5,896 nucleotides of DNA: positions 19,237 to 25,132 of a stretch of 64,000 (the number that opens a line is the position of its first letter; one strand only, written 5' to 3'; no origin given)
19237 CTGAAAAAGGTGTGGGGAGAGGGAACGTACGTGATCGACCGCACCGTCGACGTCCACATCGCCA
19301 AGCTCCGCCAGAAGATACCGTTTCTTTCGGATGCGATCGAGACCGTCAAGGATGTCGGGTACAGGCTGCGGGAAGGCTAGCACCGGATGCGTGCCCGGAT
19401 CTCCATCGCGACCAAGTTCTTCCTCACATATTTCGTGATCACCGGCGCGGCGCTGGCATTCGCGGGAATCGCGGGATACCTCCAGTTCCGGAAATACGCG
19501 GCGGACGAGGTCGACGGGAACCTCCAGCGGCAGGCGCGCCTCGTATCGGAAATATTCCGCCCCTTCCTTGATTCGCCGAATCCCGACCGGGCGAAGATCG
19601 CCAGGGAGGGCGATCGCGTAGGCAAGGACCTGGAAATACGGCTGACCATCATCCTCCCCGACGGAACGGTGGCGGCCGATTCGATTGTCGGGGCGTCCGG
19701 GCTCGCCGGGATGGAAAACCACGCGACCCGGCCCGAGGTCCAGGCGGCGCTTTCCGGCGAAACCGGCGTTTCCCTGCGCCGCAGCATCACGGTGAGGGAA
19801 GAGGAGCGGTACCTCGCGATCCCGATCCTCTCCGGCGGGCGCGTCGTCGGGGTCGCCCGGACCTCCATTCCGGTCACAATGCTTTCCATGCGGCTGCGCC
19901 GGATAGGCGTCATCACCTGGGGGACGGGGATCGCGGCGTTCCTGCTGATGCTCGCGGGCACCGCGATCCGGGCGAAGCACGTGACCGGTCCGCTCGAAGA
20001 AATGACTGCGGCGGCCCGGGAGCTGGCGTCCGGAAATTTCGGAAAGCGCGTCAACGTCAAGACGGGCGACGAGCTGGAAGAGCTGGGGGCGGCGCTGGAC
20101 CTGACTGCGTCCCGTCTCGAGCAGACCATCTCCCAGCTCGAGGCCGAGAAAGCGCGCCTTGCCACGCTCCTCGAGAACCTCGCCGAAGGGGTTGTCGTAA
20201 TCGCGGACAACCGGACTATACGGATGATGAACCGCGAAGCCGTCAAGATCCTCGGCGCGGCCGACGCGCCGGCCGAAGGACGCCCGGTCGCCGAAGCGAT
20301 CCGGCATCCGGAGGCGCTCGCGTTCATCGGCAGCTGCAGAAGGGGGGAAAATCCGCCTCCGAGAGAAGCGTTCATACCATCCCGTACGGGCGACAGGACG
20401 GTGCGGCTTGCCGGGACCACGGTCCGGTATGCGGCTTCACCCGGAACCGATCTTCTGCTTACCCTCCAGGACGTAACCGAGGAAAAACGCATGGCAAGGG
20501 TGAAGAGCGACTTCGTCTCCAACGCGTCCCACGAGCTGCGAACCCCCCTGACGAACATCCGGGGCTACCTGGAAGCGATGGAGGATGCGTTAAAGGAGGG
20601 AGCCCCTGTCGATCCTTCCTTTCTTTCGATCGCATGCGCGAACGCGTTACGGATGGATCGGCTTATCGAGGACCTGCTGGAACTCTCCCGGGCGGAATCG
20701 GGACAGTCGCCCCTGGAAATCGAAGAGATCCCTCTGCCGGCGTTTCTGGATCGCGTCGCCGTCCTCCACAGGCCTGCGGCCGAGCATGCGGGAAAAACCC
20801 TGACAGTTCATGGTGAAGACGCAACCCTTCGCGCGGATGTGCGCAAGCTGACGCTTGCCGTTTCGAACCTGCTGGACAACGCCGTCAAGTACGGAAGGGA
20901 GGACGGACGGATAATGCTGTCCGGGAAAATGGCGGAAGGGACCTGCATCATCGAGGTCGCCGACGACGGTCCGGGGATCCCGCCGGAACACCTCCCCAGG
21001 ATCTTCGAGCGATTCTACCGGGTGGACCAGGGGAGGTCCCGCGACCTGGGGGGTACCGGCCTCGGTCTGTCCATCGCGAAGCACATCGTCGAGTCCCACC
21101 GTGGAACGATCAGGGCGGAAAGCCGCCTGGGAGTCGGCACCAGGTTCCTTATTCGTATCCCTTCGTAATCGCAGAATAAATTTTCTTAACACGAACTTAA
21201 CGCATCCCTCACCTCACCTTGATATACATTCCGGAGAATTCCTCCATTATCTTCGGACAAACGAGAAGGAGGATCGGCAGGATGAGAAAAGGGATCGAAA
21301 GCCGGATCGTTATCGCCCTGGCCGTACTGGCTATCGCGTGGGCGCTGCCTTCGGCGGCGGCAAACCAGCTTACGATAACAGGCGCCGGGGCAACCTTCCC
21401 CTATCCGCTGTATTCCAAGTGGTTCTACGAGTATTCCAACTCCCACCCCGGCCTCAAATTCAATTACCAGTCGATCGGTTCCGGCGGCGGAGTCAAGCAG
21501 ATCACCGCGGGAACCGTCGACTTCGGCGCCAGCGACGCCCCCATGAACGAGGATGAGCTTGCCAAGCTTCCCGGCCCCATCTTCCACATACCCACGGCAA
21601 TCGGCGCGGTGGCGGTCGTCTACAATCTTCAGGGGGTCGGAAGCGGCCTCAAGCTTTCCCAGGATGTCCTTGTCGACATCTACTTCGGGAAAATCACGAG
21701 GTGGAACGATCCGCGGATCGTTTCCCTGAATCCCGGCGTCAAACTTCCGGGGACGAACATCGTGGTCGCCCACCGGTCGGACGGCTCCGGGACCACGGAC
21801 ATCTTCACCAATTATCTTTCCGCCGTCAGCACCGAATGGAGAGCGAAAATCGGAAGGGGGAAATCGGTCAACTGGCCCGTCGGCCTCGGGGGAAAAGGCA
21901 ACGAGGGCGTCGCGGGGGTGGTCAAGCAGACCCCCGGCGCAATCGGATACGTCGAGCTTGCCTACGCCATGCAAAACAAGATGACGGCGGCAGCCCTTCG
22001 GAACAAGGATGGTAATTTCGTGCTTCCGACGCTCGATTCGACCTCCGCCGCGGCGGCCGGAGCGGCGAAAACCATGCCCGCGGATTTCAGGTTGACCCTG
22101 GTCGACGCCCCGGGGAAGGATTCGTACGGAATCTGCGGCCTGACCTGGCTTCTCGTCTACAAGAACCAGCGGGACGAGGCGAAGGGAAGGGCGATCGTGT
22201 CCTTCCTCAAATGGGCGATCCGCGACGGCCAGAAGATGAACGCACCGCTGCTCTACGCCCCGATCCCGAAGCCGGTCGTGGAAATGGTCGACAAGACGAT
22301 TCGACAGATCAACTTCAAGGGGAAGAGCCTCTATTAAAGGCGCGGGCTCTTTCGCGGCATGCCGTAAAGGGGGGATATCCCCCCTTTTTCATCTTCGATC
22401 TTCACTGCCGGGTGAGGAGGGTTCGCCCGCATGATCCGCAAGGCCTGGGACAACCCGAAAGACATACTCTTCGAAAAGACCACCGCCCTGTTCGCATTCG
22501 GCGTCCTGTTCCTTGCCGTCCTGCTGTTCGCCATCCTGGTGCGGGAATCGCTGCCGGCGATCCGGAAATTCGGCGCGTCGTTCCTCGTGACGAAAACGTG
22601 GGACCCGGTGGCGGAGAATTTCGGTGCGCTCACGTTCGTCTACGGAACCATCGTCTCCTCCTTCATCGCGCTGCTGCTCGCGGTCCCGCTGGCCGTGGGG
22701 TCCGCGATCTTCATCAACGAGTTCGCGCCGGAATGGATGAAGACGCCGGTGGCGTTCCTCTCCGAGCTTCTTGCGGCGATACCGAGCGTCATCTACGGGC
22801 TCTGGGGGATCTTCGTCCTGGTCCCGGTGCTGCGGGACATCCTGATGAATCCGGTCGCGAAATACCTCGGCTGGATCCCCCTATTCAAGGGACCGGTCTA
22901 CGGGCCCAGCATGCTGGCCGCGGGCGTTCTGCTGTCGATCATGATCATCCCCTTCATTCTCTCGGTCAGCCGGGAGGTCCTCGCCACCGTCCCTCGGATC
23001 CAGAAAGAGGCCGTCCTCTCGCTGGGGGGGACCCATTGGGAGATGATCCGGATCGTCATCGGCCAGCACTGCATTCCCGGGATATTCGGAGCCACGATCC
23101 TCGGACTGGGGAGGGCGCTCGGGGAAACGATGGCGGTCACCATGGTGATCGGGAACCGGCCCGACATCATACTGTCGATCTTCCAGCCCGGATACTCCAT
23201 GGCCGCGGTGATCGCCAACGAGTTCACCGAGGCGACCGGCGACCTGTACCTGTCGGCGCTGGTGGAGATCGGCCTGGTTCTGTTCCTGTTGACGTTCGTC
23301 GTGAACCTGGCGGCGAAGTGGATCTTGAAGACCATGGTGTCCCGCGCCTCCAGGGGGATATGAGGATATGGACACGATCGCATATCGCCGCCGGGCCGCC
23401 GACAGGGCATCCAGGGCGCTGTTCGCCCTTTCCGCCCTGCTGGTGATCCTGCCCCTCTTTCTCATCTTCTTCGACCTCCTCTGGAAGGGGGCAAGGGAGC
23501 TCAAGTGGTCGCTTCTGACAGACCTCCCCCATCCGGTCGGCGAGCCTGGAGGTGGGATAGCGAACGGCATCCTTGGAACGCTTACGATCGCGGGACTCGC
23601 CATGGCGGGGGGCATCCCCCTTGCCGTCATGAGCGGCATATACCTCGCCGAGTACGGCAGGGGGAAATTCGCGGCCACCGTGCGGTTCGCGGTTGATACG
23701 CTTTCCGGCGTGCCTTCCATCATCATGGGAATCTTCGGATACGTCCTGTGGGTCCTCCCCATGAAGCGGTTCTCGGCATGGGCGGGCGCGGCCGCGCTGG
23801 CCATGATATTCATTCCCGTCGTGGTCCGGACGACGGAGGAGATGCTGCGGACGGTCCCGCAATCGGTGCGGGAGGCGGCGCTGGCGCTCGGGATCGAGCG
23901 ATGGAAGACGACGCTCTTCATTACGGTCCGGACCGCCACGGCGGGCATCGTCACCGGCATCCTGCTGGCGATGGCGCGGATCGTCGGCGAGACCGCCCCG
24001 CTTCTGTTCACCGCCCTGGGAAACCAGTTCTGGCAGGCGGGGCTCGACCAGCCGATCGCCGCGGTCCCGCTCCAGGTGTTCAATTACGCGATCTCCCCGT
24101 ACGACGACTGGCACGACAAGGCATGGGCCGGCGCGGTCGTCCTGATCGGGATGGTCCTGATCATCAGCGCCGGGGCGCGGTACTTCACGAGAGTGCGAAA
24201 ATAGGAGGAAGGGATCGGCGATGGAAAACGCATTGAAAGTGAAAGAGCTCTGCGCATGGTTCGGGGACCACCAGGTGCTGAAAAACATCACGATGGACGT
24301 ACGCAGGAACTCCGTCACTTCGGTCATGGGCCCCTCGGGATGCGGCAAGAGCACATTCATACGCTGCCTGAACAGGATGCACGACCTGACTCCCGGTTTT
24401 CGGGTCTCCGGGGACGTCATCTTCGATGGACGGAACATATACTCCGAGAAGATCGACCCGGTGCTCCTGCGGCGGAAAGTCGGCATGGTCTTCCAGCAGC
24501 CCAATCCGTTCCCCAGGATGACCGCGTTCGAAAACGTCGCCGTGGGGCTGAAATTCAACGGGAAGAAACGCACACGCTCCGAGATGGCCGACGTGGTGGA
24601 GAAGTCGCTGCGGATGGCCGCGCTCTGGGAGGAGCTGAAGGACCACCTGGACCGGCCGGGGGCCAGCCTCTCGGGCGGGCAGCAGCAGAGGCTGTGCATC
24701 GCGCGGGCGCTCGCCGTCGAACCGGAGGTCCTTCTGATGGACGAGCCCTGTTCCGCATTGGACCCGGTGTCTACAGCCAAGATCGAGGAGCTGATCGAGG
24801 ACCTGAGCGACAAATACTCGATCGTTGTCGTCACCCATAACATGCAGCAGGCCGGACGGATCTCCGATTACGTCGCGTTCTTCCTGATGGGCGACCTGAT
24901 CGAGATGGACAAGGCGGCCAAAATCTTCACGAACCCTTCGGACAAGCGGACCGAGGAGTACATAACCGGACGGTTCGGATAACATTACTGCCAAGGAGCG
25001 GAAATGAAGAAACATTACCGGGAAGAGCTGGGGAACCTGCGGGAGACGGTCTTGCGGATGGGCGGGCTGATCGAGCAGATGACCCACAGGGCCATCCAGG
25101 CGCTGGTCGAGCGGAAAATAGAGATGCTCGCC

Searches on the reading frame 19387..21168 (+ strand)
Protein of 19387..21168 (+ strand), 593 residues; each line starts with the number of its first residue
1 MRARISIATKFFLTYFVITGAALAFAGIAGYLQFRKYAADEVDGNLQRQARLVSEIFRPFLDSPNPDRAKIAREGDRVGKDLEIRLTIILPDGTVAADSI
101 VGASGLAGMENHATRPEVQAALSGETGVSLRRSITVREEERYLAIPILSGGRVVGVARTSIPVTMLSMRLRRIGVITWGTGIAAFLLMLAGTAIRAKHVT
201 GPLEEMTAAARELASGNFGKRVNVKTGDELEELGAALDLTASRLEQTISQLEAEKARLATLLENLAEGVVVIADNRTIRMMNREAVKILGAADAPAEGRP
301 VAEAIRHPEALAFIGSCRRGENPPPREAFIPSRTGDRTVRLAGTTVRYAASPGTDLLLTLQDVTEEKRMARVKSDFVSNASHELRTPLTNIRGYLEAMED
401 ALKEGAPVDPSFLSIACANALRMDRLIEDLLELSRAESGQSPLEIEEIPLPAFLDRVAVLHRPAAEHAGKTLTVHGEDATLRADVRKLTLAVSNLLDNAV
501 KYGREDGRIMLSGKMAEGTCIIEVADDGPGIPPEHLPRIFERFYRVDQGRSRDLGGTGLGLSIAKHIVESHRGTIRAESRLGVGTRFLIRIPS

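Call 58: search_protein_families(library=pfam, proteins=[window:19387-21168:+], max_evalue=0.00001)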
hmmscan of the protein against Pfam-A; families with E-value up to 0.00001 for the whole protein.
window:19387-21168:+ (593 aa): 6 families
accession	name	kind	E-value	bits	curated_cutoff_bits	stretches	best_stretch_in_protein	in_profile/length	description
PF02518.31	HATPase_c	-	1.8e-30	106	26.4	1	484-592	2-108/111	Histidine kinase-, DNA gyrase B-, and HSP90-like ATPase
PF00512.31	HisKA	-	7.3e-20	71.2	26.9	1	373-439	2-66/66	His Kinase A (phospho-acceptor) domain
PF00672.30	HAMP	-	1.3e-11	45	25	1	196-246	3-53/53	HAMP domain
PF13581.12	HATPase_c_2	-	1.9e-06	28.4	27.4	1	482-571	25-112/127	Histidine kinase-like ATPase domain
PF13188.13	PAS_8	-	2.5e-06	27.6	21.8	1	256-311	1-53/65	PAS domain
PF00989.32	PAS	-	4.6e-06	27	22.6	0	257-362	2-112/113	PAS fold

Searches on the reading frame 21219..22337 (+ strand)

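Call 58: search_protein_families(library=pfam, proteins=[window:21219-22337:+], max_evalue=0.00001)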
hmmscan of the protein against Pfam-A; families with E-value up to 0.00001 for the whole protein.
window:21219-22337:+ (372 aa): 3 families
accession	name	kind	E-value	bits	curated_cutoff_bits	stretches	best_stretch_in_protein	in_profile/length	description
PF12849.12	PBP_like_2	-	8.1e-45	154.1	27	1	46-334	5-264/267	PBP superfamily domain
PF01547.30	SBP_bac_1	-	4.5e-21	76.6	26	1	55-339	6-306/307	Bacterial extracellular solute-binding protein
PF12727.12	PBP_like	-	9.9e-06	25.3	27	0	71-202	3-115/193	PBP superfamily domain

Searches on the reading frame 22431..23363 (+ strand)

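Call 58: search_protein_families(library=pfam, proteins=[window:22431-23363:+], max_evalue=0.00001)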
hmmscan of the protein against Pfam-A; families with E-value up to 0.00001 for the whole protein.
window:22431-23363:+ (310 aa): 1 family
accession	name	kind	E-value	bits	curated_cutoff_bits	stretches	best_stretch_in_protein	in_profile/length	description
PF00528.27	BPD_transp_1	-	5.5e-08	33.2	26.4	1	92-300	9-180/184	Binding-protein-dependent transport system inner membrane component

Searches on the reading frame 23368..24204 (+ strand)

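Call 59: search_protein_families(library=pfam, proteins=[window:23368-24204:+], max_evalue=0.00001)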
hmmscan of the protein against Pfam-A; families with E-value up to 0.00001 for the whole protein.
window:23368-24204:+ (278 aa): 1 family
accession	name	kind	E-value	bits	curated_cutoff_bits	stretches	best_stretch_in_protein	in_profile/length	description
PF00528.27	BPD_transp_1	-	7.2e-20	71.9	26.4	1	87-273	2-178/184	Binding-protein-dependent transport system inner membrane component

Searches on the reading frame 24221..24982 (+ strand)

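Call 59: search_protein_families(library=pfam, proteins=[window:24221-24982:+], max_evalue=0.00001)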
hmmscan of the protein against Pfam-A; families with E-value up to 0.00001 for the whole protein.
window:24221-24982:+ (253 aa): 3 families
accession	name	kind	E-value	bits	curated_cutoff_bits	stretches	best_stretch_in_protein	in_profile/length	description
PF00005.33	ABC_tran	-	8.9e-33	114.2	25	1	20-177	1-136/137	ABC transporter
PF13304.12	AAA_21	-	1.2e-10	42.5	27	0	144-208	232-300/304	AAA domain, putative AbiEii toxin, Type IV TA system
PF02463.25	SMC_N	-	1.3e-08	35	40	1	29-216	23-207/220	RecF/RecN/SMC N terminal domain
